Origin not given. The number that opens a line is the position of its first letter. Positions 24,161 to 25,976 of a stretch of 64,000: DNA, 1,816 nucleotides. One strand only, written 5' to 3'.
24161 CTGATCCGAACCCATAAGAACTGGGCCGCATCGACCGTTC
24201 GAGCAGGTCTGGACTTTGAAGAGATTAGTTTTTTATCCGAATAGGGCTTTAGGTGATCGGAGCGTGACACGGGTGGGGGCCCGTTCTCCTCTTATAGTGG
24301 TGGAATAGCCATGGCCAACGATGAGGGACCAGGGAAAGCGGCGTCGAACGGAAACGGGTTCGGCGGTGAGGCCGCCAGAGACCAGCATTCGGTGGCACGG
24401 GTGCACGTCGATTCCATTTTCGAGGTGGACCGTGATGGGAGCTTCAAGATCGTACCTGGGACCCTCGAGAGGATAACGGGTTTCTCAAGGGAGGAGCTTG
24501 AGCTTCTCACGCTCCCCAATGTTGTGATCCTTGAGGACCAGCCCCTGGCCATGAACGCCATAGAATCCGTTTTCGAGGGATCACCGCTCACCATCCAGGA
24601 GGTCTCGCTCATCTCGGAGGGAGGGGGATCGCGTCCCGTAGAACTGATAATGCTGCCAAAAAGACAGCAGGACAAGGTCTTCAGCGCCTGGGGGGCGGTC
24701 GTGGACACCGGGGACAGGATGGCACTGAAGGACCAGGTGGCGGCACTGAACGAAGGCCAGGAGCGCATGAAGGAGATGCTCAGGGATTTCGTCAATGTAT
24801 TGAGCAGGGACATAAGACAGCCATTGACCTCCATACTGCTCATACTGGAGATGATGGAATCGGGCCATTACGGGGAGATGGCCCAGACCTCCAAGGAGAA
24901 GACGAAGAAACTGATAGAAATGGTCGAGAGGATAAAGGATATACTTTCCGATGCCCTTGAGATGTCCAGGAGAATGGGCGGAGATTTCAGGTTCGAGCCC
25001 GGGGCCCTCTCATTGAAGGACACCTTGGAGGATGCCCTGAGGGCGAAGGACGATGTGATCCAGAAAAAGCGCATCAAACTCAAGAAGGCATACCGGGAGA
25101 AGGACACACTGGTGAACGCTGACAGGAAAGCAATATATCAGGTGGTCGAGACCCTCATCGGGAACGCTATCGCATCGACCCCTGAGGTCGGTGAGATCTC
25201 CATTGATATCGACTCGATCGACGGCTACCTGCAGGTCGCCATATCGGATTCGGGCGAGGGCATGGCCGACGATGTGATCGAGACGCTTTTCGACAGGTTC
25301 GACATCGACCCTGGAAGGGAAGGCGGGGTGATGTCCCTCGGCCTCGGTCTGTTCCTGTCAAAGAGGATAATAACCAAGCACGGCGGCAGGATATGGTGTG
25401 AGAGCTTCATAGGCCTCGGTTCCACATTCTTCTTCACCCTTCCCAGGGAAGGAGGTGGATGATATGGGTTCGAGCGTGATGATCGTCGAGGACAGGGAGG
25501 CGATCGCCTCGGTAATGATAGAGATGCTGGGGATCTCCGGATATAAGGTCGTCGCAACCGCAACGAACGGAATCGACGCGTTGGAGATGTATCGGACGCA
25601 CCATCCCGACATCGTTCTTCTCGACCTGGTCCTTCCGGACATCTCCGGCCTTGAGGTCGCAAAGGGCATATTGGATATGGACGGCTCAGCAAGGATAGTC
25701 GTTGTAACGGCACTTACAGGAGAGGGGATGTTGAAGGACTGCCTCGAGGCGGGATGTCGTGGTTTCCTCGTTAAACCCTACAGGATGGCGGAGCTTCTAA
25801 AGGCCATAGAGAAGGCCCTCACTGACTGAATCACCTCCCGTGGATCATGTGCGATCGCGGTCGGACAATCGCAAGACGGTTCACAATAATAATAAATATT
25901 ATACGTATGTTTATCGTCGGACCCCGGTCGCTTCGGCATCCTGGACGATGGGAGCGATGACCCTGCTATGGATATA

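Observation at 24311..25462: Sensor kinase whose H-box lacks the phospho-accepting histidine (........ instead of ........)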

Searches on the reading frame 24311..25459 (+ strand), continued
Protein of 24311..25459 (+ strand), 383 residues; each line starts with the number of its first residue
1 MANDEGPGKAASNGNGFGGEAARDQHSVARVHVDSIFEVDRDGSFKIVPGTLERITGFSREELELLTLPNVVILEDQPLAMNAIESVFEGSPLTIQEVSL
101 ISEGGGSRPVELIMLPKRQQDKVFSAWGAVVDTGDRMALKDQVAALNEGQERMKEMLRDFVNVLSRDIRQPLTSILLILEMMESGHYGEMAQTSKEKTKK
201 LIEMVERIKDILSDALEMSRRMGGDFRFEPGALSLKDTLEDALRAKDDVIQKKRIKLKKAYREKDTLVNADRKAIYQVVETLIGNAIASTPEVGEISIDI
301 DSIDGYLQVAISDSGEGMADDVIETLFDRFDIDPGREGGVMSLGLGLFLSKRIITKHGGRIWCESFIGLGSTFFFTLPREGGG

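Call 23: find_related_loci(query=A1, collection=genome_contigs, flank=8000)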
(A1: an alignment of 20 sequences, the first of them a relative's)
Query A1 (383 aa) in genome_contigs; peptide patterns used: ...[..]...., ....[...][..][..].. (x = any residue, [..] = any of these).
599 stretches matched a pattern (row limit reached: there are more); 483 encode a relative of the query (tblastn E <= 1e-3); the best 80 are kept; 80 distinct loci.
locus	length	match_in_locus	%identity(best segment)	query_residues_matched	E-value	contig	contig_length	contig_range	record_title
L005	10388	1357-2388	45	37-380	7e-97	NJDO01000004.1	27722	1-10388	MAG: Thermoplasmatales archaeon ex4484_6 ex4484_6_scaffold_246_length_27722__count_3577, whole genome shotgun sequence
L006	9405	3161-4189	42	36-378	3e-92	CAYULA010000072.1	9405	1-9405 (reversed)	MAG TPA_asm: uncultured Thermoplasmatales archaeon isolate SRP141376_co4_191 genome assembly, contig: NODE_11994_length_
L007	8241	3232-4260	41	36-378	2e-91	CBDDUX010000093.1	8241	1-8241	MAG: Thermoplasmatota archaeon isolate Protein_d157_A_EX4484-6 genome assembly, contig: E3_1_d157_spades_c_000000001856,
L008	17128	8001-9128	39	5-382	1e-91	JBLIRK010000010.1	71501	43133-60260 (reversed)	MAG: Thermoplasmatota archaeon isolate MF1_202111_bin_395 MF1_202111_bin_395_scaffold_10, whole genome shotgun sequence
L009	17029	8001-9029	40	36-378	1e-91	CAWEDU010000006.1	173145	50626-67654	MAG: uncultured Thermoplasmatales archaeon isolate MFD03804.bin.2.29 genome assembly, contig: contig_3708, whole genome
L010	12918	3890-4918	42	36-378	2e-89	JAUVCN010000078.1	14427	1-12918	MAG: Thermoplasmatales archaeon isolate CSMAG_272 CSMAG_272_k141_2227348_length_14427_cov_11.0000, whole genome shotgun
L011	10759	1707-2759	41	29-378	1e-82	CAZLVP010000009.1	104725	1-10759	MAG TPA_asm: uncultured Thermoplasmatales archaeon isolate SRP319275_co4_108 genome assembly, contig: NODE_91_length_104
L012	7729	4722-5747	41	37-378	4e-82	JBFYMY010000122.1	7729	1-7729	MAG: Thermoplasmatales archaeon isolate PPR_0074 k121_1182215, whole genome shotgun sequence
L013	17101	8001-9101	40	19-382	6e-82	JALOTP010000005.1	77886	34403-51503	MAG: Thermoplasmatota archaeon isolate Prado236 scaffold_120, whole genome shotgun sequence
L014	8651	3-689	38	150-378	7e-48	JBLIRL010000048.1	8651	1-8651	MAG: Thermoplasmatota archaeon isolate MF1_201704_bin_1099 MF1_201704_bin_1099_scaffold_48, whole genome shotgun sequenc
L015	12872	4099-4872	31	131-378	2e-35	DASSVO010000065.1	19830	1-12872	MAG TPA_asm: Gaiellaceae bacterium isolate SMAG_U598 k141_617771, whole genome shotgun sequence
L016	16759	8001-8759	29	140-378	2e-32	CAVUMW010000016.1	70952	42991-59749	MAG: uncultured Actinomycetes bacterium isolate MFD06298.bin.2.13 genome assembly, contig: contig_7645, whole genome sho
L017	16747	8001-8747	29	128-378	5e-32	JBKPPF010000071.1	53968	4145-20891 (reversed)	MAG: Actinomycetota bacterium isolate GS_EKS_MAG_00109 GS_EKS_000001673468, whole genome shotgun sequence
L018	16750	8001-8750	33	135-380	4e-32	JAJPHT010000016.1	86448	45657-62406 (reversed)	MAG: Proteobacteria bacterium isolate Centralia_MAG_189 k107_31478619, whole genome shotgun sequence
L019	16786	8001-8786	31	123-382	2e-31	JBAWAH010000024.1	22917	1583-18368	MAG: Bacteroidota bacterium isolate MFD09378_ilm_asm_bin8 k127_165375, whole genome shotgun sequence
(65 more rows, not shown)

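Call 25: predict_structure(alignment_id=A1)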
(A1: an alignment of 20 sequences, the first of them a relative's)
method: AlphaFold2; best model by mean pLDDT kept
length: 383 residues; sequences in the alignment: 20
mean_pLDDT: 76.1   pTM: 0.45
mean pLDDT of the five models: 76.1, 75.3, 72.6, 70.0, 69.5
residues with pLDDT >= 90: 55; 70-90: 232; 50-70: 55; < 50: 41
segments of 3 or more residues with pLDDT < 50: 1-30, 331-339
pLDDT, mean of each block of 10 residues (from residue 1): 32 29 39 78 88 85 88 88 89 88 80 88 87 77 70 69 70 74 73 74 72 65 60 87 89 90 79 88 88 91 89 87 70 47 71 86 88 89 49
secondary structure, 60 per line:
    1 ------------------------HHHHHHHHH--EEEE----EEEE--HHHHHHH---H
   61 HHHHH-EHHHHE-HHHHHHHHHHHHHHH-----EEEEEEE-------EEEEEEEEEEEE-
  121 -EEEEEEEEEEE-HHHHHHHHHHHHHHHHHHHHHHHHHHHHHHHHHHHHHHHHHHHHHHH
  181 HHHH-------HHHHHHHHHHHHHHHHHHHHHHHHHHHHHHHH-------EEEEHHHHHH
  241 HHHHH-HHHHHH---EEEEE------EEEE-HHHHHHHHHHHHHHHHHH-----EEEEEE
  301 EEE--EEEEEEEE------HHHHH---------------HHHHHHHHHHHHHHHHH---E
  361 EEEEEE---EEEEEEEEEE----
elements in order: H25-33 E36-39 E44-47 H50-56 H60-65 H68-71 H74-88 E94-100 E108-119 E122-132 H134-184 H192-223 E231-234 H235-245 H247-252 E256-260 E267-270 H272-289 E295-303 E306-313 H320-324 H340-356 E360-366 E370-379

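Call 38: search_protein_representatives(alignment_id=A1)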
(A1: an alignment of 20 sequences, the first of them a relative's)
Query: 20 sequences, 382 profile positions. Proteins with E-value up to 0.001 (for the whole library): 1455235; up to 1e-10: 907538; up to 1e-30: 48152. The best 150 are listed.
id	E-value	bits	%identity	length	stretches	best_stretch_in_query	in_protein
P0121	1.2e-186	636.7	-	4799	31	28-376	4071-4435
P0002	4.4e-165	565.8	-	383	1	11-376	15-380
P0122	1.6e-127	442.2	-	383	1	15-378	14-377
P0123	7.5e-112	390.5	-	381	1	24-376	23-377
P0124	2.6e-91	322.9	-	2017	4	148-375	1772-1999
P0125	1.1e-89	317.6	-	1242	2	19-378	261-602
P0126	3.6e-88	312.6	-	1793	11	3-379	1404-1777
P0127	2.0e-87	310.1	-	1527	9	25-379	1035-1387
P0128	1.2e-84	301.0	-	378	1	21-375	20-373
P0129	8.0e-80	285.1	-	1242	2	27-379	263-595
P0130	1.3e-78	281.2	-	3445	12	11-376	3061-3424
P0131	1.6e-78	280.8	-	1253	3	19-377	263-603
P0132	2.9e-78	280.0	-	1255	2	15-377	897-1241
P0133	2.1e-77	277.2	-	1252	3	125-377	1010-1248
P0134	1.3e-76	274.5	-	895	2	151-379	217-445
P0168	1.1e-64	235.3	-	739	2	134-377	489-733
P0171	1.9e-64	234.5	-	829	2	140-375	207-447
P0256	5.4e-58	213.3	-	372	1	26-375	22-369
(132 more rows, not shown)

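Call 41: find_encoding_contigs(protein=P0256, flank=6000, max_places=3)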
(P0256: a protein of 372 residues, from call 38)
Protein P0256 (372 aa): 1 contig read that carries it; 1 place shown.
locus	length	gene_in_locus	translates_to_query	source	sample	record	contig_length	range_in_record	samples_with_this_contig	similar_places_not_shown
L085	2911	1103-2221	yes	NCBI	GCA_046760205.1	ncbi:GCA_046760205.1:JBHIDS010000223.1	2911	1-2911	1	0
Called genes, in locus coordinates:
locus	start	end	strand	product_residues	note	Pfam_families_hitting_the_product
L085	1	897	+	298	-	PF05763:DUF835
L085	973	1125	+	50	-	-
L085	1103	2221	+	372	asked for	PF00989:PAS, PF08448:PAS_4, PF12860:PAS_7 (weak), PF13188:PAS_8 (weak), PF24820:Diguanyl_cycl_sensor (weak), PF13426:PAS_9, PF00512:HisKA, PF02518:HATPase_c, +1 more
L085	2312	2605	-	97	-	PF01035:DNA_binding_1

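Call 51: list_cluster_members(proteins=[P0168, P0171, P0001, P0256])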
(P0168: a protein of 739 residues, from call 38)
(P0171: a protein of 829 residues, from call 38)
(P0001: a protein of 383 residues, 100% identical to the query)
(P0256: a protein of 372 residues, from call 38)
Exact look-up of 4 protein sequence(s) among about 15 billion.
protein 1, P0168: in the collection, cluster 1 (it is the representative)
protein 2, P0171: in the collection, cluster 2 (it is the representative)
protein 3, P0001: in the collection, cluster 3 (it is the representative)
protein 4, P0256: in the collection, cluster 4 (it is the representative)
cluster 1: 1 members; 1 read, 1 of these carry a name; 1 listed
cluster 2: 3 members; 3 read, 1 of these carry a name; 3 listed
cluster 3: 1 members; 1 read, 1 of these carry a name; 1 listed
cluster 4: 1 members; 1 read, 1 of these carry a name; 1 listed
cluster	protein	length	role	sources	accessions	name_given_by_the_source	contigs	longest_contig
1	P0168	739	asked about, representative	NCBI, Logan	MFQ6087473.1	MAG: GAF domain-containing protein [Candidatus Methanofastidiosia archaeon]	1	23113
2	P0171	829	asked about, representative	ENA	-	-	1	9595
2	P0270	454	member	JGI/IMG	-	signal transduction histidine kinase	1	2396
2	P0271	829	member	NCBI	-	-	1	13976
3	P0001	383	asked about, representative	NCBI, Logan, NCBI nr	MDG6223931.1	MAG: HAMP domain-containing sensor histidine kinase [Candidatus Thermoplasmatota archaeon] | HAMP domain-containing sensor histidine kinase [Candidatus Thermoplasmatota archaeon]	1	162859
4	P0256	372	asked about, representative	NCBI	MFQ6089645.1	MAG: ATP-binding protein [Candidatus Methanofastidiosia archaeon]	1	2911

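Call 54: find_related_loci(query=A1, collection=metagenome_contigs, flank=3000)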
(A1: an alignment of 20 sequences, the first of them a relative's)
Query A1 (383 aa) in metagenome_contigs; peptide patterns used: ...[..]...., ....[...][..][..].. (x = any residue, [..] = any of these).
600 stretches matched a pattern (row limit reached: there are more); 483 encode a relative of the query (tblastn E <= 1e-3); the best 80 are kept; 80 distinct loci.
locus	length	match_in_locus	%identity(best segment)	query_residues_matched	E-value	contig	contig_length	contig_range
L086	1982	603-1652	58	34-383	2e-149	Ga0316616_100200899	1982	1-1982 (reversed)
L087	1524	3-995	57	53-383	8e-141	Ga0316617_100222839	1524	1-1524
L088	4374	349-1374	41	37-378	3e-83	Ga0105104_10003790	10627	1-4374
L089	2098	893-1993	40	9-378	1e-85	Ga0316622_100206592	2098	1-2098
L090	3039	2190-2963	30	131-378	3e-35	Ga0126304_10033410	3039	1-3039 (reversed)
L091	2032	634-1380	31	128-378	3e-35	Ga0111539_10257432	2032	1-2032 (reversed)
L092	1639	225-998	30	131-378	9e-36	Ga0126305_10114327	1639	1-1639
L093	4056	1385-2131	29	128-378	4e-33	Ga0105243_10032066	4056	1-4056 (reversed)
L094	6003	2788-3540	30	128-380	6e-33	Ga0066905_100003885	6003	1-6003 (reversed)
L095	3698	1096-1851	29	128-381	6e-33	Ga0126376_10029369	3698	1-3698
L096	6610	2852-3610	29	140-378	1e-32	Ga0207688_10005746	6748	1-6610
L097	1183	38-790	28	128-380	2e-33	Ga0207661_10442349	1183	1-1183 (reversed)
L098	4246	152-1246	27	20-380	3e-32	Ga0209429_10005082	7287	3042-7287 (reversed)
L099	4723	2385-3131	29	128-378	2e-32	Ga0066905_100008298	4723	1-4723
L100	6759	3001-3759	29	140-378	6e-32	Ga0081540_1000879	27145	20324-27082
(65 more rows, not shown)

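Call 58: search_protein_families(library=ncbifam, proteins=[window:24311-25459:+], max_evalue=0.00001)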
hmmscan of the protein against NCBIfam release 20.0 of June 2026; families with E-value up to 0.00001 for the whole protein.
window:24311-25459:+ (383 aa): 70 families (the best 25 are shown)
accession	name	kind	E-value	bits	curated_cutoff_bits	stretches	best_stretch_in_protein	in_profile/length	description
NF033092.0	HK_WalK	equivalog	1e-35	123.4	725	1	149-378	364-593/594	cell wall metabolism sensor histidine kinase WalK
NF006800.0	PRK09303.1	equivalog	1.5e-35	122.9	342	1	132-378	123-376/383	histidine kinase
NF046044.1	PnpS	equivalog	3.9e-33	115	400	1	151-378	164-390/390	two-component system histidine kinase PnpS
TIGR02966.1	phoR_proteo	equivalog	6.8e-31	107.5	334.2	1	117-376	78-332/333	phosphate regulon sensor histidine kinase PhoR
NF008468.0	PRK11360.1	equivalog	1.6e-30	106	646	1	33-380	278-609/616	two-component system sensor histidine kinase AtoS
NF040691.1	MtrAB_MtrB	equivalog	7.4e-30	104.4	450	1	151-382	265-495/507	MtrAB system histidine kinase MtrB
TIGR02956.1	TMAO_torS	equivalog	2.6e-28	98.7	676.5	1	160-378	467-681/967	TMAO reductase system sensor histidine kinase/response regulator TorS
NF041880.1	EPS_EpsF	equivalog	1.8e-27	96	900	1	94-378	216-492/492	response regulator EpsF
NF033093.1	HK_VicK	exception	6.2e-25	87.7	680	1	150-380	202-436/448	cell wall metabolism sensor histidine kinase VicK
NF007793.0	PRK10490.1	equivalog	2e-23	82.4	1123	1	113-380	622-883/895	two-component system sensor histidine kinase KdpD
NF041735.1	hist_kin_RppB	equivalog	5.2e-23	81.5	400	1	164-378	223-438/438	two-component system sensor histidine kinase RppB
NF050805.1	CellDivHKDivJCaul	equivalog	7.7e-23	80.5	1000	1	159-378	300-519/531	cell cycle sensor histidine kinase DivJ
NF008312.0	PRK11100.1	equivalog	1.1e-22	80.6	356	1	154-365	253-460/477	two-component system sensor histidine kinase CreC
NF047874.1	MASE3_PAS_HK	subfamily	7.3e-22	77.9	560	1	77-379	319-625/655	MASE3 domain-containing sensor histidine kinase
NF012163.2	BaeS_SmeS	equivalog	1.1e-21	77.4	500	1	138-364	221-443/457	sensor histidine kinase efflux regulator BaeS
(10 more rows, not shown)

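Call 62: fold_search(model_id=the predicted structure, library=pdb)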
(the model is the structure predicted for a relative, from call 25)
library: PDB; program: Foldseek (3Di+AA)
matches with E <= 10: 1385; with E <= 0.001: 579
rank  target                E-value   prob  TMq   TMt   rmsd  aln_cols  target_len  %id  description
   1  9a5d_A                4.6e-24  1.00  0.47  0.31  13.9       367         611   22  Integrative model of WALK-YYCH by crosslinking MS and deep learning (released 2024-09-18)
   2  8a6x_B                6.2e-24  1.00  0.38  0.39  18.6       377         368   23  Crystal structure of a chimeric LOV-Histidine kinase SB2F1 (asymmetrical variant, trigonal form with long c axis) (released 2024-01-10)
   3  4gcz_A                2.3e-23  1.00  0.37  0.39  14.4       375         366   23  Structure of a blue-light photoreceptor (released 2013-06-19)
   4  8a7h_A                3.5e-23  1.00  0.37  0.39  18.0       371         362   23  Crystal structure of a chimeric LOV-Histidine kinase SB2F1-I66R mutant (light state; asymmetrical variant, trigonal fo (released 2024-01-10)
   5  8a7f_A                1.2e-22  1.00  0.37  0.39  18.1       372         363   23  Crystal structure of a chimeric LOV-Histidine kinase SB2F1-I66R mutant (asymmetrical variant, trigonal form with long  (released 2024-01-10)
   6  8a3u                  1.5e-22  1.00  0.37  0.38  18.4       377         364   23  Crystal structure of a chimeric LOV-Histidine kinase SB2F1 (symmetrical variant, trigonal form with short c-axis) (released 2023-12-20)
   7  8a52_A                3.6e-22  1.00  0.37  0.39  17.8       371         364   23  Crystal structure of a chimeric LOV-Histidine kinase SB2F1 (asymmetrical variant, trigonal form with long c-axis) (released 2023-12-27)
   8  8a7f_B                4.1e-22  1.00  0.37  0.39  18.5       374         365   22  Crystal structure of a chimeric LOV-Histidine kinase SB2F1-I66R mutant (asymmetrical variant, trigonal form with long  (released 2024-01-10)
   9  4gcz_B                8.5e-21  1.00  0.40  0.40  18.8       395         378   21  Structure of a blue-light photoreceptor (released 2013-06-19)
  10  4i5s_B                4.5e-20  1.00  0.44  0.43  13.6       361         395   22  Structure and function of sensor histidine kinase (released 2013-03-27)
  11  8isi_A                1.5e-19  1.00  0.36  0.17  18.3       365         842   18  Photochromobilin-free form of Arabidopsis thaliana phytochrome A - apo-AtphyA (released 2023-08-09)
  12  8isj_A                1.6e-19  1.00  0.36  0.17  18.3       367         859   19  Pr conformer of Arabidopsis thaliana phytochrome A - AtphyA-Pr (released 2023-08-09)
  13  8isj_B                1.3e-18  1.00  0.34  0.16  18.7       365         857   16  Pr conformer of Arabidopsis thaliana phytochrome A - AtphyA-Pr (released 2023-08-09)
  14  8isk_A                1.6e-18  1.00  0.35  0.17  19.2       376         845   17  Pr conformer of Zea mays phytochrome A1 - ZmphyA1-Pr (released 2023-08-09)
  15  8isk_B                1.9e-18  1.00  0.36  0.17  19.7       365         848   17  Pr conformer of Zea mays phytochrome A1 - ZmphyA1-Pr (released 2023-08-09)
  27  4q20_A                7.4e-17  1.00  0.41  0.65   7.9       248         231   28  Crystal structure of a C-terminal part of tyrosine kinase (DivL) from Caulobacter crescentus CB15 at 2.50 A resolution (released 2014-04-23)
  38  4q20_B                1.8e-16  1.00  0.43  0.68   6.9       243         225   28  Crystal structure of a C-terminal part of tyrosine kinase (DivL) from Caulobacter crescentus CB15 at 2.50 A resolution (released 2014-04-23)
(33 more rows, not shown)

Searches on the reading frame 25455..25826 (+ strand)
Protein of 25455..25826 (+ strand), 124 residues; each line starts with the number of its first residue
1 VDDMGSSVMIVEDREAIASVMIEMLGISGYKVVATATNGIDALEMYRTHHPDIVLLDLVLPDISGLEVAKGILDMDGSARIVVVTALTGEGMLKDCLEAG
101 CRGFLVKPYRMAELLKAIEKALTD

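Call 3: search_protein_families(library=pfam, proteins=[window:25455-25826:+], max_evalue=1)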
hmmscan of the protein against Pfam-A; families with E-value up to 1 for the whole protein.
window:25455-25826:+ (124 aa): 3 families
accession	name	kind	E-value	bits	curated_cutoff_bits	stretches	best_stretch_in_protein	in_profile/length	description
PF00072.30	Response_reg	-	1.8e-26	92.9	30.2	1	8-119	1-111/111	Response regulator receiver domain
PF00534.26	Glycos_transf_1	-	0.06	13.3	26.4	1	90-124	124-158/172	Glycosyl transferases group 1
PF13692.12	Glyco_trans_1_4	-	0.12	13.1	27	1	79-124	100-142/142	Glycosyl transferases group 1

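Call 58: search_protein_families(library=ncbifam, proteins=[window:25464-25826:+], max_evalue=0.00001)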
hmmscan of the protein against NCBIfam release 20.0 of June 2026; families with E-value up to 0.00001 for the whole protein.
window:25464-25826:+ (121 aa): 96 families (the best 25 are shown)
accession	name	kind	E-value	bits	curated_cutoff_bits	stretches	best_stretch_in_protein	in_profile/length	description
NF041367.1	CheY_Halo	equivalog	9.4e-24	84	200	1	5-117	1-112/114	chemotaxis protein CheY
TIGR02154.1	PhoB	equivalog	1.3e-18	67.2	296.2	1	1-117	1-118/226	phosphate regulon transcriptional regulator PhoB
NF040689.1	MtrAB_MtrA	equivalog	2.1e-18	66.5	300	1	5-117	1-111/219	MtrAB system response regulator MtrA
NF011896.0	PRK15369.1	equivalog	2.4e-18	66.5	242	1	4-118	5-120/211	two component system response regulator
NF008469.0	PRK11361.1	equivalog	1e-17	64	714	1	4-119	6-120/461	acetoacetate metabolism transcriptional regulator AtoC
NF007018.1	PRK09483.1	equivalog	2.7e-17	63.2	280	1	4-117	3-117/217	UvrY/SirA/GacA family response regulator transcription factor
NF007935.0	PRK10651.1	equivalog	4.6e-17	61.9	250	1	4-119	8-124/216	two-component system response regulator NarL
NF041733.1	resp_reg_CseB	equivalog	2.1e-16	60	350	1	4-116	2-112/228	two-component system response regulator CseB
NF007135.0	PRK09581.1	equivalog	2.3e-16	59.7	474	1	1-115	1-116/457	PleD family two-component system response regulator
NF045944.1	ResRegRpaBCyano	equivalog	2.4e-16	59.8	330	1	6-117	1-110/229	response regulator transcription factor RpaB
NF008296.0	PRK11083.1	equivalog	7.3e-16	58.3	273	1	4-115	5-114/228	two-component system response regulator CreB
NF001965.0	PRK00742.1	subfamily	1.7e-15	57.1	293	1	4-117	5-121/357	chemotaxis-specific protein-glutamate methyltransferase CheB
TIGR02956.1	TMAO_torS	equivalog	2e-15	56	676.5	1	4-120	703-821/967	TMAO reductase system sensor histidine kinase/response regulator TorS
TIGR02875.1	spore_0_A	equivalog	2.7e-15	56.3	200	1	5-117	5-120/262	sporulation transcription factor Spo0A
NF006623.1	PRK09191.1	subfamily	1.4e-14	54.5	240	1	3-120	138-253/258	PhyR family response regulator anti-anti-sigma factor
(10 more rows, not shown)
